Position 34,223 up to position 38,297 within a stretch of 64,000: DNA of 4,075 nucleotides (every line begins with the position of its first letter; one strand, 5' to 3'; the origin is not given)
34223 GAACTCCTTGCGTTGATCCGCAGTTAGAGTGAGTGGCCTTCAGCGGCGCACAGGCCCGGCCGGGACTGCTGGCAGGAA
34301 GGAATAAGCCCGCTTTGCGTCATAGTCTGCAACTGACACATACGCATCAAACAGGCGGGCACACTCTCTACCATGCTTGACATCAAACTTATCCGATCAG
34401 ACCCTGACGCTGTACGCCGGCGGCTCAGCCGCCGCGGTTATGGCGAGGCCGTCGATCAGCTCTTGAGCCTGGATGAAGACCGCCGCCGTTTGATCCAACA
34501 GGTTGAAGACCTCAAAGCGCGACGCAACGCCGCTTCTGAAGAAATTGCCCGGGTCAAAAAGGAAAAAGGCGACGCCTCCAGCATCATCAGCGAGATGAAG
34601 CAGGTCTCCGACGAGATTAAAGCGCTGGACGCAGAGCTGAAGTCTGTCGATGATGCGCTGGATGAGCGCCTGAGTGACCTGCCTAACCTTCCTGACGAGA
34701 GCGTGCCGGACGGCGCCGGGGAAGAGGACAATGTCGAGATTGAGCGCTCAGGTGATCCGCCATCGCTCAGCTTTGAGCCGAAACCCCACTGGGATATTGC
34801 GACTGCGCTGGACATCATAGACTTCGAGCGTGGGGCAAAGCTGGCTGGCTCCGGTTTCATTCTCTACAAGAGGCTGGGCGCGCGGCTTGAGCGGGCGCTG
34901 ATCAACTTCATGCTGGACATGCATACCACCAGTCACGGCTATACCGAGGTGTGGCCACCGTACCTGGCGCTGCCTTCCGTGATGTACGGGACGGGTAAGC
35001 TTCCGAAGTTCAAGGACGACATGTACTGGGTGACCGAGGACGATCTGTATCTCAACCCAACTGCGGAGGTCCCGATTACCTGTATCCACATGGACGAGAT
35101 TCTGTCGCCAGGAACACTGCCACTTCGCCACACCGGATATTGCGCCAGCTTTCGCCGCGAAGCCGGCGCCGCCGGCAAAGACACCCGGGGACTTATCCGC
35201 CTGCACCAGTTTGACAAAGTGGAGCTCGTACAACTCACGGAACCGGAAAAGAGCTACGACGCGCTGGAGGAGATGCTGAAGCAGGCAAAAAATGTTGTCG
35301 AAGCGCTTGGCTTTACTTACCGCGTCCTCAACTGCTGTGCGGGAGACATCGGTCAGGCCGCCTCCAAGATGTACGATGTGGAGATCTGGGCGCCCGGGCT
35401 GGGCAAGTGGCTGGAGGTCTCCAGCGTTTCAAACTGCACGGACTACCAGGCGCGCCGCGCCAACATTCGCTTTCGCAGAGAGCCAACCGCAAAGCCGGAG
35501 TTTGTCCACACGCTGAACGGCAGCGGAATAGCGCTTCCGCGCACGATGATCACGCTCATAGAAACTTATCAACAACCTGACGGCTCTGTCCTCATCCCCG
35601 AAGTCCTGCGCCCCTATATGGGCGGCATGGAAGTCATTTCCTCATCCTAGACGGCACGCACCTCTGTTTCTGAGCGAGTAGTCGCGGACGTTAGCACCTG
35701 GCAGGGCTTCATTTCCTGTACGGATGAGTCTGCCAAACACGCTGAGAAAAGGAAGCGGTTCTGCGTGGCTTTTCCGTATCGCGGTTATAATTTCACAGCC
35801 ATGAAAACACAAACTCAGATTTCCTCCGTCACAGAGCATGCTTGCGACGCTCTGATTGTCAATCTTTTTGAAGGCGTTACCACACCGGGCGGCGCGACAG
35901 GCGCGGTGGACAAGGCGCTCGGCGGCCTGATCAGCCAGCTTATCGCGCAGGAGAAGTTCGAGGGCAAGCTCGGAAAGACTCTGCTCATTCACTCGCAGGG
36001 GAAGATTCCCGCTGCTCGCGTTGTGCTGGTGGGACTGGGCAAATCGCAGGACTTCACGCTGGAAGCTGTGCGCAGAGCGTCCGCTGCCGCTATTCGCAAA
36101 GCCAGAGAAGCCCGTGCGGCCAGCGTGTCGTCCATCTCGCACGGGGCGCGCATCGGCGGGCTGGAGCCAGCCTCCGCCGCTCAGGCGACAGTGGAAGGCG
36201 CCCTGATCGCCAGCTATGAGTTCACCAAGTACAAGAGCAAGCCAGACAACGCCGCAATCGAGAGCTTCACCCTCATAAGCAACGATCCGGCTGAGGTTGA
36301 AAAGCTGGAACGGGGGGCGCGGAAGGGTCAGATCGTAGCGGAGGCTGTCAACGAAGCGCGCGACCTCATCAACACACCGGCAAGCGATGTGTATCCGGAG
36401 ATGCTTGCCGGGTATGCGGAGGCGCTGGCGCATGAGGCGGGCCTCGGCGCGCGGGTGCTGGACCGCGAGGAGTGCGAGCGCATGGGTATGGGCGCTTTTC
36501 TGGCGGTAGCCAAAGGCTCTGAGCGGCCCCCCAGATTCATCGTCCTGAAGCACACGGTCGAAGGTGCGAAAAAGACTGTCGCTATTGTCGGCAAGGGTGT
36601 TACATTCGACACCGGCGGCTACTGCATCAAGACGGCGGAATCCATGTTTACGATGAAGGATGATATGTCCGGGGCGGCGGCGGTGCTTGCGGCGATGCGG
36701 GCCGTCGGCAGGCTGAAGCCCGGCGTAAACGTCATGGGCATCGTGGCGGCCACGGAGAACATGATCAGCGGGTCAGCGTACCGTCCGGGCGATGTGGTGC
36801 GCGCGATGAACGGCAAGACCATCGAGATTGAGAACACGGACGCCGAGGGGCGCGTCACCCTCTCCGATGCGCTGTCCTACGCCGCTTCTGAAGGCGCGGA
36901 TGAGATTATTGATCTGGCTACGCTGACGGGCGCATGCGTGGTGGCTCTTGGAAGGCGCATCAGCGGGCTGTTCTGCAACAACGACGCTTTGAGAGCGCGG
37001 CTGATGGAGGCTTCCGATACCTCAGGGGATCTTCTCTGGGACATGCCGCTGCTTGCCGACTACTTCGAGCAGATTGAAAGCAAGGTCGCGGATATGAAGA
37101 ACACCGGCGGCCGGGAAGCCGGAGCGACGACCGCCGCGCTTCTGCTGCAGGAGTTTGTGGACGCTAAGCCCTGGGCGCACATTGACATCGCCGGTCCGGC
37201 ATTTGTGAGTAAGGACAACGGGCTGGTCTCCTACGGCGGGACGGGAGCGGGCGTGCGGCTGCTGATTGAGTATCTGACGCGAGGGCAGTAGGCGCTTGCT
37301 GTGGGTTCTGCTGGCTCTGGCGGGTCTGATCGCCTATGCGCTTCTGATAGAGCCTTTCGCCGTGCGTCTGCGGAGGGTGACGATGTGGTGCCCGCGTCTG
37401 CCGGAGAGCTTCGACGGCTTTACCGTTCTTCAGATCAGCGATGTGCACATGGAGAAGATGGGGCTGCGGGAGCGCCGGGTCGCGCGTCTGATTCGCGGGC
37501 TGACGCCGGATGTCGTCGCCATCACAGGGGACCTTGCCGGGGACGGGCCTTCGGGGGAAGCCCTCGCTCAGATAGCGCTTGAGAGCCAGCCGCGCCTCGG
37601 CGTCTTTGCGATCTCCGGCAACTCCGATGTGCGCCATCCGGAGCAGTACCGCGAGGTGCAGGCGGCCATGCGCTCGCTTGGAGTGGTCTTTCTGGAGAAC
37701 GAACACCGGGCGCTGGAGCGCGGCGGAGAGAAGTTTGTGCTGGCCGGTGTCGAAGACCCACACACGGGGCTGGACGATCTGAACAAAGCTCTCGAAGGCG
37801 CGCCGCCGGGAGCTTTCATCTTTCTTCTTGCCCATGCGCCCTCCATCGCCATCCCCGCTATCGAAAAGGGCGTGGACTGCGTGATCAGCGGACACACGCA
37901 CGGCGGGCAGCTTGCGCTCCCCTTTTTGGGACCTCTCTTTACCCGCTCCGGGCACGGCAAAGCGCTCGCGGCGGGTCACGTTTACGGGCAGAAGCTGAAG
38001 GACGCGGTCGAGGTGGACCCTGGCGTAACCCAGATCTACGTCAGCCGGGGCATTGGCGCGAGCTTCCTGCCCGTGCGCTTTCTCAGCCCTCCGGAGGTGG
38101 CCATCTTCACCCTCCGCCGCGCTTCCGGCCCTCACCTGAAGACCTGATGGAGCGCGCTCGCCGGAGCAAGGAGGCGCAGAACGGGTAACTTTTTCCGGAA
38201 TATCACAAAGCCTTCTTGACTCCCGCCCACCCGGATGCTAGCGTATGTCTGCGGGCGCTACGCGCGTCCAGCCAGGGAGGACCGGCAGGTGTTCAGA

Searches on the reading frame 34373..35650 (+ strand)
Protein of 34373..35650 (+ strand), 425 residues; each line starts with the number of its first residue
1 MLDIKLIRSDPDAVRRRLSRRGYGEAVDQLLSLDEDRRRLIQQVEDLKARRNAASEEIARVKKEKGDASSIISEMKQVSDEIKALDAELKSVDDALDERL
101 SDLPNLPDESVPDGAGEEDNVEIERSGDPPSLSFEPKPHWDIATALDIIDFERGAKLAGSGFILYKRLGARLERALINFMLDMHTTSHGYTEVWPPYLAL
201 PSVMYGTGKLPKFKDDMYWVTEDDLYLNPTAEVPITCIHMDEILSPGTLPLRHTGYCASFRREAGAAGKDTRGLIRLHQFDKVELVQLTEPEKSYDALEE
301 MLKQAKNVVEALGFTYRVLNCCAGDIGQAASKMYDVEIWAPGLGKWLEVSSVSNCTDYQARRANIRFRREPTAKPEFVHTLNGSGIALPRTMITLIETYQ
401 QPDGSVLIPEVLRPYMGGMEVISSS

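Call 85: search_protein_families(library=pfam, proteins=[window:34373-35650:+], max_evalue=0.00001)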
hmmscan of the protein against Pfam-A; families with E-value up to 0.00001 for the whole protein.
window:34373-35650:+ (425 aa): 2 families
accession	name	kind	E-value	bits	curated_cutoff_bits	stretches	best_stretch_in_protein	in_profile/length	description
PF00587.30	tRNA-synt_2b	-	4.6e-38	131.5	29.3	1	221-399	4-179/179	tRNA synthetase class II core domain (G, H, P, S and T)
PF02403.27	Seryl_tRNA_N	-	2.6e-33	114.9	28.2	1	1-107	1-108/108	Seryl-tRNA synthetase N-terminal domain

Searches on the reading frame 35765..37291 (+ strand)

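Call 85: search_protein_families(library=pfam, proteins=[window:35765-37291:+], max_evalue=0.00001)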
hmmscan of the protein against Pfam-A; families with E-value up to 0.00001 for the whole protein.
window:35765-37291:+ (508 aa): 2 families
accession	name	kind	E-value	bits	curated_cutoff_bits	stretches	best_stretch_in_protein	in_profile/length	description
PF00883.26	Peptidase_M17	-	1.3e-121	406.1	25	1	197-501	2-310/310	Cytosol aminopeptidase family, catalytic domain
PF02789.23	Peptidase_M17_N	-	2e-29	102.6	23.4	1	31-160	1-129/129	Cytosol aminopeptidase family, N-terminal domain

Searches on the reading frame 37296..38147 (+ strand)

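Call 85: search_protein_families(library=pfam, proteins=[window:37296-38147:+], max_evalue=0.00001)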
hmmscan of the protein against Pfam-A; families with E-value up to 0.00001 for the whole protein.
window:37296-38147:+ (283 aa): 2 families
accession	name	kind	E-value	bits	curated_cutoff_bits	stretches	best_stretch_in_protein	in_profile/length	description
PF00149.33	Metallophos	-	1.3e-11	45.8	21.5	1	43-203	2-190/191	Calcineurin-like phosphoesterase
PF12850.12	Metallophos_2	-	1.8e-07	31.7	27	1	44-202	3-117/154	Calcineurin-like phosphoesterase superfamily domain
